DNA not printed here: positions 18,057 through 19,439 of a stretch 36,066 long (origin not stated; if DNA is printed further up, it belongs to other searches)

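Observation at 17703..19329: Compact three-part module: micro-ORF, HigB-like toxin and HigA-HTH::ImmA/IrrE peptidase fusion. Candidate signal-responsive TA/defence system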

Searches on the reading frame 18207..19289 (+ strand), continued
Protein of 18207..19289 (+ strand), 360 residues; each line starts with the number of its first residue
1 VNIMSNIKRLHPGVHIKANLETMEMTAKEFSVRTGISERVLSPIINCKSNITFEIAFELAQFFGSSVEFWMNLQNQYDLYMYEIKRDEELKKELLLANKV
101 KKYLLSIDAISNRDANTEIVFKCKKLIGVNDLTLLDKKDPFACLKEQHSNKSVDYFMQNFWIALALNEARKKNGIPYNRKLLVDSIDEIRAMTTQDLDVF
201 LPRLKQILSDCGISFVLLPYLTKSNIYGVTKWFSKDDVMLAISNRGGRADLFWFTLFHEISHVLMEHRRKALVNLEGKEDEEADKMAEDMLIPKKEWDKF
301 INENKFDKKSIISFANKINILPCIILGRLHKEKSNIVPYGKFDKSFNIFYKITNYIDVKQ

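Call 35: find_related_loci(query=A3, collection=genome_contigs, flank=4000)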
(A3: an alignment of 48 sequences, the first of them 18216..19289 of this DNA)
Query A3 (357 aa) in genome_contigs; peptide patterns used: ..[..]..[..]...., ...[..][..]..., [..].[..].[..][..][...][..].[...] (x = any residue, [..] = any of these).
600 stretches matched a pattern (row limit reached: there are more); 561 encode a relative of the query (tblastn E <= 1e-3); the best 80 are kept; 80 distinct loci.
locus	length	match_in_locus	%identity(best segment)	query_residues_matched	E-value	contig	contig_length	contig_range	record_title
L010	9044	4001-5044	62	1-348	3e-150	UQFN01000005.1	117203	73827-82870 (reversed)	uncultured Mollicutes bacterium isolate UMGS236 genome assembly, contig: NODE_40_length_117203_cov_60.266526, whole geno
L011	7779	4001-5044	52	1-347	1e-114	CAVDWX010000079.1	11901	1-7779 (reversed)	Gemmiger formicilis isolate H07668-L1_cleanbin_000023 genome assembly, contig: Spades_H07668-L1_contig_2657, whole genom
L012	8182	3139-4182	45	1-350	1e-103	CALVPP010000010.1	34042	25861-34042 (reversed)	MAG: uncultured Bacilli bacterium isolate BRZ_RA__bin24 genome assembly, contig: BRZ_RA__NODE_1100_length_34042_cov_8.00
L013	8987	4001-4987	39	4-330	3e-76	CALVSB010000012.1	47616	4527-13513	MAG: uncultured Bacilli bacterium isolate BRZ_D__bin114 genome assembly, contig: BRZ_D__NODE_1393_length_47616_cov_11.22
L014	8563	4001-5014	34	3-330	1e-62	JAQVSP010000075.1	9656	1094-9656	MAG: Sphaerochaetaceae bacterium isolate STF1_277 NODE_22997_length_9656_cov_3.773743_Sandtown_F1, whole genome shotgun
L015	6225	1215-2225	35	3-329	4e-62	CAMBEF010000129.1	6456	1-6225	MAG: uncultured Bacteroides sp. isolate SRR17382107_bin.5_metaWRAP_v1.3_MAG genome assembly, contig: ERZ10544659.8476, w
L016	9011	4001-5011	35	3-329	3e-62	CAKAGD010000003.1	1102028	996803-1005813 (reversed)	MAG TPA_asm: uncultured Catonella sp. isolate DRR214959_bin.5_metaWRAP_v1.1_MAG genome assembly, contig: BNJS01001211, w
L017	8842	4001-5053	34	1-335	4e-61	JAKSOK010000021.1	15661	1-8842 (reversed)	MAG: Phascolarctobacterium sp. isolate Horse_feces175 MAG175_21, whole genome shotgun sequence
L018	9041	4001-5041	33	3-341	3e-61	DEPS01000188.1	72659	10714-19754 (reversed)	MAG TPA_asm: Lachnospiraceae bacterium UBA3386 UBA3386_contig_1852, whole genome shotgun sequence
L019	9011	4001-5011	34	3-329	2e-60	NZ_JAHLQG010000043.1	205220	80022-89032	Blautia sp. MSJ-9 LDH-m-9_ctg000005, whole genome shotgun sequence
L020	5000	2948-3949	34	7-329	2e-60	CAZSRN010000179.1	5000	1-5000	MAG TPA_asm: uncultured Veillonellaceae bacterium isolate SRP192927_co4_899 genome assembly, contig: NODE_47955_length_5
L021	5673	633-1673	34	3-341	1e-59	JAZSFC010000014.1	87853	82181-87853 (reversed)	MAG: Lachnospiraceae bacterium isolate T1900044585_TS20190051.MAGScoT_cleanbin_000023 SGB_594_k141_1637267, whole genome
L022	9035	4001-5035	34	1-329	3e-59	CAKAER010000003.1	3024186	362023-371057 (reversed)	MAG TPA_asm: uncultured Catonella sp. isolate DRR214959_bin.1_metaWRAP_v1.1_MAG genome assembly, contig: BNJS01003841, w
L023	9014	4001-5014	33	3-330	3e-59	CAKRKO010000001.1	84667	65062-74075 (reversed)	MAG: uncultured Eubacterium sp. isolate REFINED_METABAT215_TOP10_CONTIGS_1500_ASSEMBLY_K77_MERGED__Hadza_MoBio_hadza-E-H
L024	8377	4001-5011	34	3-329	1e-58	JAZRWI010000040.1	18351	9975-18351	MAG: Candidatus Avigastranaerophilus sp. isolate T1900044952_TA20190005.MAGScoT_cleanbin_000022 SGB_3702_k141_854896, wh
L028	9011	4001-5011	34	7-339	6e-57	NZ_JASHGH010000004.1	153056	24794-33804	Streptococcus infantis strain OMI864 OMI864_00004, whole genome shotgun sequence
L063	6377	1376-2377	30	7-330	1e-51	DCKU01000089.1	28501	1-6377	MAG TPA_asm: Salinisphaera sp. UBA1666 UBA1666_contig_15075, whole genome shotgun sequence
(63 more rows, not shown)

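Call 44: predict_structure(alignment_id=A3)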
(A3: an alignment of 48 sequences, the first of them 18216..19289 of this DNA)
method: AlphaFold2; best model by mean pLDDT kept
length: 357 residues; sequences in the alignment: 48
mean_pLDDT: 87.2   pTM: 0.81
mean pLDDT of the five models: 87.2, 87.0, 87.0, 86.1, 85.1
residues with pLDDT >= 90: 235; 70-90: 82; 50-70: 19; < 50: 21
segments of 3 or more residues with pLDDT < 50: 1-5, 139-147, 268-273
pLDDT, mean of each block of 10 residues (from residue 1): 63 92 91 92 92 96 93 90 93 95 93 95 92 67 47 90 87 93 97 94 95 92 87 90 87 93 63 63 93 95 94 96 92 88 87 64
secondary structure, 60 per line:
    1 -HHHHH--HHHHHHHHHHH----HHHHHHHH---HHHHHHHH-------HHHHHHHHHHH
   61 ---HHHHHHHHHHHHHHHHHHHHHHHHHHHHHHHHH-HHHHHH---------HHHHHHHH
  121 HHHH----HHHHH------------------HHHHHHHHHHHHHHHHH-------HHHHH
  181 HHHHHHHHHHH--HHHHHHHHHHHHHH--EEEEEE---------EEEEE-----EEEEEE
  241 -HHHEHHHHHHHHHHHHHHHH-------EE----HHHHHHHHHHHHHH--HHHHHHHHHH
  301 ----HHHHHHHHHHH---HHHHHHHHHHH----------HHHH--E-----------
elements in order: H2-6 H9-19 H24-31 H35-42 H50-60 H64-96 H98-103 H113-124 H129-133 H152-168 H176-191 H194-207 E210-215 E225-229 E235-240 H246-261 H275-288 H291-300 H305-315 H319-329 H340-343

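Call 48: fold_search(model_id=the predicted structure, library=pdb)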
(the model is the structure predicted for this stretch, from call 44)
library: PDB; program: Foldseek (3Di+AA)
matches with E <= 10: 397; with E <= 0.001: 8
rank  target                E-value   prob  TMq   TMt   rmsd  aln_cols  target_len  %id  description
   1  3trb_A                2.0e-04  1.00  0.22  0.82   2.3        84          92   33  Structure of an addiction module antidote protein of a HigA (higA) family from Coxiella burnetii (released 2011-09-28)
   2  3trb_B                3.4e-04  1.00  0.22  0.82   2.3        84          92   33  Structure of an addiction module antidote protein of a HigA (higA) family from Coxiella burnetii (released 2011-09-28)
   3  6cf1_A                4.6e-04  1.00  0.21  0.80   1.5        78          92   32  Proteus vulgaris HigA antitoxin structure (released 2019-02-27)
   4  4mct_C                5.1e-04  1.00  0.21  0.77   0.7        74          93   32  P. vulgaris HIGBA structure, crystal form 1 (released 2013-12-11)
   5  3cec                  5.7e-04  1.00  0.23  0.89   0.8        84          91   28  Crystal structure of a putative antidote protein of plasmid maintenance system (npun_f2943) from nostoc punctiforme pcc  (released 2008-03-11)
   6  4mct_A                5.7e-04  1.00  0.20  0.78   0.8        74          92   32  P. vulgaris HIGBA structure, crystal form 1 (released 2013-12-11)
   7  6cf1_B                6.6e-04  1.00  0.20  0.76   0.9        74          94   32  Proteus vulgaris HigA antitoxin structure (released 2019-02-27)
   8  9chl_A                9.4e-04  1.00  0.21  0.72   1.2        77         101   31  P. vulgaris tetrameric HigBA- operator 2 DNA (released 2025-07-02)
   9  9chn_A                1.2e-03  1.00  0.22  0.78   1.7        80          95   32  P. vulgaris trimeric HigBA- operator 2 DNA (released 2025-07-02)
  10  7csy_B                1.2e-03  1.00  0.23  0.78   3.1        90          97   21  Pseudomonas aeruginosa antitoxin HigA with higBA promoter (released 2021-01-13)
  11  6lb3_H                1.2e-03  1.00  0.22  0.78   2.7        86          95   23  Crystal structure of PA4674 in complex with its operator DNA (18bp) from Pseudomonas aeruginosa (released 2020-11-18)
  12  7csv_A                1.3e-03  1.00  0.22  0.77   2.5        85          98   22  Pseudomonas aeruginosa antitoxin HigA (released 2021-01-13)
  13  2eby_A                1.3e-03  1.00  0.22  0.71   2.5        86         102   31  Crystal structure of a hypothetical protein from E. Coli (released 2007-08-14)
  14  9chl_C                1.4e-03  1.00  0.21  0.71   1.0        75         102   32  P. vulgaris tetrameric HigBA- operator 2 DNA (released 2025-07-02)
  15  6jpi_C                1.5e-03  1.00  0.22  0.81   1.5        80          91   24  Crystal structure of PA4674 in complex with its operator DNA (28bp) from Pseudomonas aeruginosa (released 2020-04-01)
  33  7t5t                  5.0e-03  1.00  0.29  0.36   5.9       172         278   16  Structure of Thauera sp. K11 CapP (released 2022-09-14)
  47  8sln_A                1.7e-02  0.99  0.24  0.33   7.4       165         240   18  Crystal structure of Deinococcus geothermalis PprI complexed with ssDNA (released 2024-03-13)
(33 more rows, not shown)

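Call 49: find_encoding_contigs(protein=P0002, flank=6000, max_places=2)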
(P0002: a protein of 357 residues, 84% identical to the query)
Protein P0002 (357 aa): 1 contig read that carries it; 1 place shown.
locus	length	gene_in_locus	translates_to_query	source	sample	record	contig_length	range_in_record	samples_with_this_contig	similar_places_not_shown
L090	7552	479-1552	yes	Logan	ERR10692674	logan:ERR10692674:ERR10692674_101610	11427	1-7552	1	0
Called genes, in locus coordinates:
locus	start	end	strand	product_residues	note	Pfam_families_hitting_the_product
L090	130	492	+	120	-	PF05015:HigB-like_toxin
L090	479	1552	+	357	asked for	-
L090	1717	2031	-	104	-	PF00085:Thioredoxin, PF13098:Thioredoxin_2, PF13905:Thioredoxin_8 (faint)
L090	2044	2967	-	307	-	PF01757:Acyl_transf_3 (weak), PF05857:TraX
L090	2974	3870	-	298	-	PF13248:Zn_ribbon_3 (weak), PF02517:Rce1-like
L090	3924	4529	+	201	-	PF01205:Impact_N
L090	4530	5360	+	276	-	PF10609:ParA, PF01656:CbiA, PF13614:AAA_31 (weak)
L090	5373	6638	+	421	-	PF05195:AMP_N, PF00557:Peptidase_M24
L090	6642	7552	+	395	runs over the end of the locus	-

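Call 50: find_encoding_contigs(protein=P0004, flank=6000, max_places=2)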
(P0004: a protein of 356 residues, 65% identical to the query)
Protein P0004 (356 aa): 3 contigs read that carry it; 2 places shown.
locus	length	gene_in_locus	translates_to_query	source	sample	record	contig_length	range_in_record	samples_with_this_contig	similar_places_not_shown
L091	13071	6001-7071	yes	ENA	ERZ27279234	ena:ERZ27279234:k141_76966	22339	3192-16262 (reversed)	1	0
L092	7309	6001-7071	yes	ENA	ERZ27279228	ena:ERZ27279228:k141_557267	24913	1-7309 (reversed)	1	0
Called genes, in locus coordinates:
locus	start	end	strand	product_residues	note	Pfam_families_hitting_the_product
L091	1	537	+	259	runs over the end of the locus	PF06750:A24_N_bact, PF01478:Peptidase_A24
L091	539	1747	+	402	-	PF00482:T2SSF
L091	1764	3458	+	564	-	PF13401:AAA_22 (faint), PF05157:MshEN (weak), PF00437:T2SSE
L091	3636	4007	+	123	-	-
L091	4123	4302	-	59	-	-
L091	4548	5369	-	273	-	-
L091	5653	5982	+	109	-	PF05015:HigB-like_toxin (weak)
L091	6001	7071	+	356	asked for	PF01381:HTH_3 (faint), PF14247:DUF4344 (weak)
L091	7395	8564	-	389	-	PF12679:ABC2_membrane_2, PF12698:ABC2_membrane_3, PF01061:ABC2_membrane, PF12730:ABC2_membrane_4 (weak)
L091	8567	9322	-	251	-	PF00005:ABC_tran, PF13175:AAA_15 (faint), PF13304:AAA_21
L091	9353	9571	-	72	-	-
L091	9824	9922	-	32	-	-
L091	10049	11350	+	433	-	PF13173:AAA_14, PF13635:DUF4143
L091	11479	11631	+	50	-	-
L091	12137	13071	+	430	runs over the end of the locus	PF04326:SLFN_AlbA_2, PF13749:HATPase_c_4, PF01047:MarR (faint), PF13412:HTH_24 (weak)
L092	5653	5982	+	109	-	PF05015:HigB-like_toxin (weak)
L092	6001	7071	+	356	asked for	PF01381:HTH_3 (faint), PF14247:DUF4344 (weak)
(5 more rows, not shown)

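Call 65: search_protein_families(library=padloc, proteins=[L005:2007-3380:+, L005:6153-6917:+, L005:6987-7982:+, L005:8643-11057:+, L005:863-1720:+, L005:4652-5014:+, L063:1048-1350:+, L028:3631-3969:+, L063:1340-2542:+, L028:3962-5047:+], max_evalue=0.01)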
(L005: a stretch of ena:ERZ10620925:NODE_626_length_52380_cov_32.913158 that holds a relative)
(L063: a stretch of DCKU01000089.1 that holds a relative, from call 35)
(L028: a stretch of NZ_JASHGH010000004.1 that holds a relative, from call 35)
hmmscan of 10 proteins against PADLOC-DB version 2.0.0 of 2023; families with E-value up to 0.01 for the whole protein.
L005:2007-3380:+ (457 aa): 87 families (the best 25 are shown)
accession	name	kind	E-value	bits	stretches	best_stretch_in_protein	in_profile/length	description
PDLC02979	AriA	-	2.7e-22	78.1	2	35-117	1-78/373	-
PDLC00102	GajA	-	2.4e-18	63.9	2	35-120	1-84/532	AAA ATPase domain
PDLC02358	Old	-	1.6e-16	58.3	2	35-125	2-93/578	Old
PDLC04168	GajA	-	4.2e-16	56.7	2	217-306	250-343/570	-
PDLC00098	GajA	-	1.4e-15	55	2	35-94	1-61/534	AAA ATPase domain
PDLC04541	PDC-M25A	-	1.1e-14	52.3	2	36-79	1-44/380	-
PDLC00086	GajA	-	1.7e-14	51.6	2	35-92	1-58/600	AAA ATPase domain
PDLC02915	ATPase-Toprim_I-B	-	2e-14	51.3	2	35-114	1-82/623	-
PDLC02336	AbiLi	-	2.2e-14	51.8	2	36-86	1-52/340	AbiLi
PDLC02335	AbiLi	-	7e-13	46.3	1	13-310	26-260/326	AbiLi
PDLC00081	GajA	-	1.6e-12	45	2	35-140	1-108/574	AAA ATPase domain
PDLC02980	AriA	-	2.1e-12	45.7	2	245-285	260-303/304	-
PDLC04389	PDC-M07A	-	5.2e-12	43.5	2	37-79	6-48/443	-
PDLC00069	GajA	-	6.9e-12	42.6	1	35-99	1-66/687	AAA ATPase domain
PDLC04393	PDC-M07A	-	1.2e-11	42.3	1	36-96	1-59/435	-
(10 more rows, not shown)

L005:6153-6917:+ (254 aa): 1 family
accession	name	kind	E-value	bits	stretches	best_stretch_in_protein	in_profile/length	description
PDLC02345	AbiH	-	2.6e-33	113.9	3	95-166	150-216/343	AbiH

L005:6987-7982:+ (331 aa): 0 families

L005:8643-11057:+ (805 aa): 51 families (the best 25 are shown)
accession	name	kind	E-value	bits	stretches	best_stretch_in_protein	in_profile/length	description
PDLC03802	RTasHel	-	9.6e-44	148.3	2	496-644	140-279/675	DRT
PDLC00117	GajB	-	2e-43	146.8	3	513-641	178-307/604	UrvD helicase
PDLC00114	GajB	-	7.2e-43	145.1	2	511-669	173-336/635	UrvD helicase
PDLC00132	GajB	-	2e-35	120.5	2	476-645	147-308/625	UrvD helicase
PDLC00103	GajB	-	2.1e-29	101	2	516-691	172-341/612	UrvD helicase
PDLC00121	GajB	-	3e-29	100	2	516-631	166-278/565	UrvD helicase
PDLC00130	GajB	-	9.4e-28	94.8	2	511-637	164-291/589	UrvD helicase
PDLC00134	GajB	-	1.5e-27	94.7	2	488-641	147-301/431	UrvD helicase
PDLC00127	GajB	-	8.6e-25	85.3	2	472-643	120-295/594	UrvD helicase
PDLC00129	GajB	-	1.2e-24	84.9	2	519-680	190-348/594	UrvD helicase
PDLC00112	GajB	-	7.4e-24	82.3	2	527-665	182-322/581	UrvD helicase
PDLC00119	GajB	-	1.1e-23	82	2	460-677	125-338/565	UrvD helicase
PDLC00104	GajB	-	1.6e-23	81.3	2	527-613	139-225/574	UrvD helicase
PDLC00110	GajB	-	2.2e-21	74.1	2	157-221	61-127/725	UrvD helicase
PDLC00123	GajB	-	6.5e-21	72.5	2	544-644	169-267/540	UrvD helicase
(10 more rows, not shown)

L005:863-1720:+ (285 aa): 0 families

L005:4652-5014:+ (120 aa): 0 families

L063:1048-1350:+ (100 aa): 0 families

L028:3631-3969:+ (112 aa): 0 families

L063:1340-2542:+ (400 aa): 21 families
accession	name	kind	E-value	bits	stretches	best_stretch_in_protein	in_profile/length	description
PDLC03982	PD-Lambda-2_B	-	2.5e-47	160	1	23-346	68-377/402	-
PDLC04141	capP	-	9.8e-10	36.3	1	231-330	43-138/242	capP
PDLC03952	RmrA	-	3.9e-08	30.5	1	220-309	184-268/395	-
PDLC03953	RmrA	-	5.1e-08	30.5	1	232-310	183-249/373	-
PDLC03945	RmrA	-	9.7e-07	26.3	1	237-309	188-255/394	-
PDLC04759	PDC-M64B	-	1.3e-06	26.4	1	8-68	22-80/135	-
PDLC04762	PDC-M64C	-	3e-06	25.2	1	16-69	29-82/97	-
PDLC03948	RmrA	-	3.1e-06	24.3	0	184-308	137-254/397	-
PDLC04760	PDC-M64C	-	3.4e-06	25.3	1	19-69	31-81/93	-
PDLC03947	RmrA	-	3e-05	21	1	206-311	159-258/383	-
PDLC03944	RmrA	-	6.2e-05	20.2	1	259-311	200-249/384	-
PDLC04775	PDC-M69A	-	6.8e-05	21.3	1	16-68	9-61/113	-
PDLC03949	RmrA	-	0.00018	18.5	0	255-309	186-230/363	-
PDLC04142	capH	-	0.00025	20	1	15-91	7-74/103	capH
PDLC03946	RmrA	-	0.00027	17.8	0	235-309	170-232/357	-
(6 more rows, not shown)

L028:3962-5047:+ (361 aa): 17 families
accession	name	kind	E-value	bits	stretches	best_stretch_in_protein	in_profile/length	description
PDLC03982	PD-Lambda-2_B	-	2e-29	101.1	1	24-343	68-377/402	-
PDLC03946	RmrA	-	2.5e-09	34.3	2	246-313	177-239/357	-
PDLC04775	PDC-M69A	-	3e-09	35.4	1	17-106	9-97/113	-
PDLC03954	RmrA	-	3.1e-09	34.2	1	224-304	173-254/380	-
PDLC03951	RmrA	-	9.9e-09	32.6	1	215-316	160-261/400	-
PDLC03948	RmrA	-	1.8e-08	31.7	1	218-305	165-254/397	-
PDLC03945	RmrA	-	2.9e-08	31.3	1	106-309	56-258/394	-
PDLC03947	RmrA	-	4.5e-08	30.3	1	217-308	166-258/383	-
PDLC03944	RmrA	-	9.8e-08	29.4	1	251-312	189-253/384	-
PDLC03949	RmrA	-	1.7e-07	28.4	1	252-345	181-268/363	-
PDLC04141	capP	-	4.4e-06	24.4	1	253-326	60-137/242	capP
PDLC03950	RmrA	-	1.2e-05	22.4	1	242-311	179-248/369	-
PDLC03952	RmrA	-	1.6e-05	22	1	241-305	201-267/395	-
PDLC04133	mad1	-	2.6e-05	22.4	1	26-50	3-27/60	mads_1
PDLC03956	RmrA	-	0.00053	17.2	0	219-314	165-260/399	-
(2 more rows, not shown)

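Call 66: search_dna_similar(query=window:18216-19289:+, collection=phages, mode=protein, max_evalue=0.001, max_rows=15)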
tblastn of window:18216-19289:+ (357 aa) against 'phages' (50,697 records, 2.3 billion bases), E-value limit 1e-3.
Records with a match: 70; places in all: 71; records where one place covers at least 80% of the query: 3.
Best place of each record, by identity: <60% 70.
By first word of the organism name: Vibrio 39; Klebsiella 11; Serratia 6; phage 2; Bacteriophage 2; Aeromonas 2; Escherichia 2; Rhodococcus 2; Achromobacter 1; Raoultella 1; and 2 more.
By host as written in the record: - 39; Klebsiella pneumoniae 12; Vibrio cholerae 4; Aeromonas sp. 2; Klebsiella pneumoniae K6592 2; Escherichia coli STEC O179 2; Rhodococcus equi 2; Achromobacter sp. 1; and 6 more.
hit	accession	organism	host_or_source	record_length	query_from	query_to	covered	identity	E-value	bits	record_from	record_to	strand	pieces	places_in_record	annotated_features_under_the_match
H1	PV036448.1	phage NatCom_34192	human feces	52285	9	350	96%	32.2%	2e-40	157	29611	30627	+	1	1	transcriptional regulator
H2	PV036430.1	phage NatCom_20922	human feces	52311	9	350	96%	31.9%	1e-39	155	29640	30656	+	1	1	transcriptional regulator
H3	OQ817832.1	Achromobacter phage CF418P1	Achromobacter sp.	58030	9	328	90%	24.0%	2e-17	90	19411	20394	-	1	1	antitoxin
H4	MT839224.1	Bacteriophage sp.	human fecal samples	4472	8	264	72%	23.5%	2e-7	59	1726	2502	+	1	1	record has no annotation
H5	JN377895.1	Aeromonas phage Aes012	Aeromonas sp.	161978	1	76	21%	38.5%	4e-6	55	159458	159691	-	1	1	putative XRE family plasmid maintenance system antidote protein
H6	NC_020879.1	Aeromonas phage Aes012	Aeromonas sp.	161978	1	76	21%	38.5%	4e-6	55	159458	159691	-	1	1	plasmid antitoxin with HTH domain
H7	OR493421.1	Klebsiella phage YC1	Klebsiella pneumoniae ATCC 700603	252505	14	77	18%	42.2%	2e-6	56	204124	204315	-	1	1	hypothetical protein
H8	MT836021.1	Bacteriophage sp.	human fecal samples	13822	4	76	20%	36.5%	1e-7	59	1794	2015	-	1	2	record has no annotation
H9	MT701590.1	Klebsiella phage Miami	Klebsiella pneumoniae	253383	14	77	18%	40.6%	3e-6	55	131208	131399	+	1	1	transcriptional regulator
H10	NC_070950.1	Klebsiella phage Miami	Klebsiella pneumoniae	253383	14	77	18%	40.6%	3e-6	55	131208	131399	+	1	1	plasmid antitoxin with HTH domain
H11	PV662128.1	Raoultella phage VB_ZK_P1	Raoultella ornithinolytica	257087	14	77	18%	40.6%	6e-6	54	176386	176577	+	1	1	VBZKP1_200: hypothetical protein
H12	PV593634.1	Shewanella phage SXP01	Shewanella xiamenensis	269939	4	77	21%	35.1%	4e-5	52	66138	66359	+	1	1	putative XRE family plasmid maintenance system antidote protein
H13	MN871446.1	Klebsiella phage KpLz-2_45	Klebsiella pneumoniae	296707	9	76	19%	37.7%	2e-5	52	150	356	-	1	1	transcriptional regulator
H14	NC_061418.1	Klebsiella phage KpLz-2_45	Klebsiella pneumoniae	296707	9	76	19%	37.7%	2e-5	52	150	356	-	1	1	plasmid antitoxin with HTH domain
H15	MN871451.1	Serratia phage KpYy_2_45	Klebsiella pneumoniae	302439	9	76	19%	37.7%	2e-5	52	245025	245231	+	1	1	record has no annotation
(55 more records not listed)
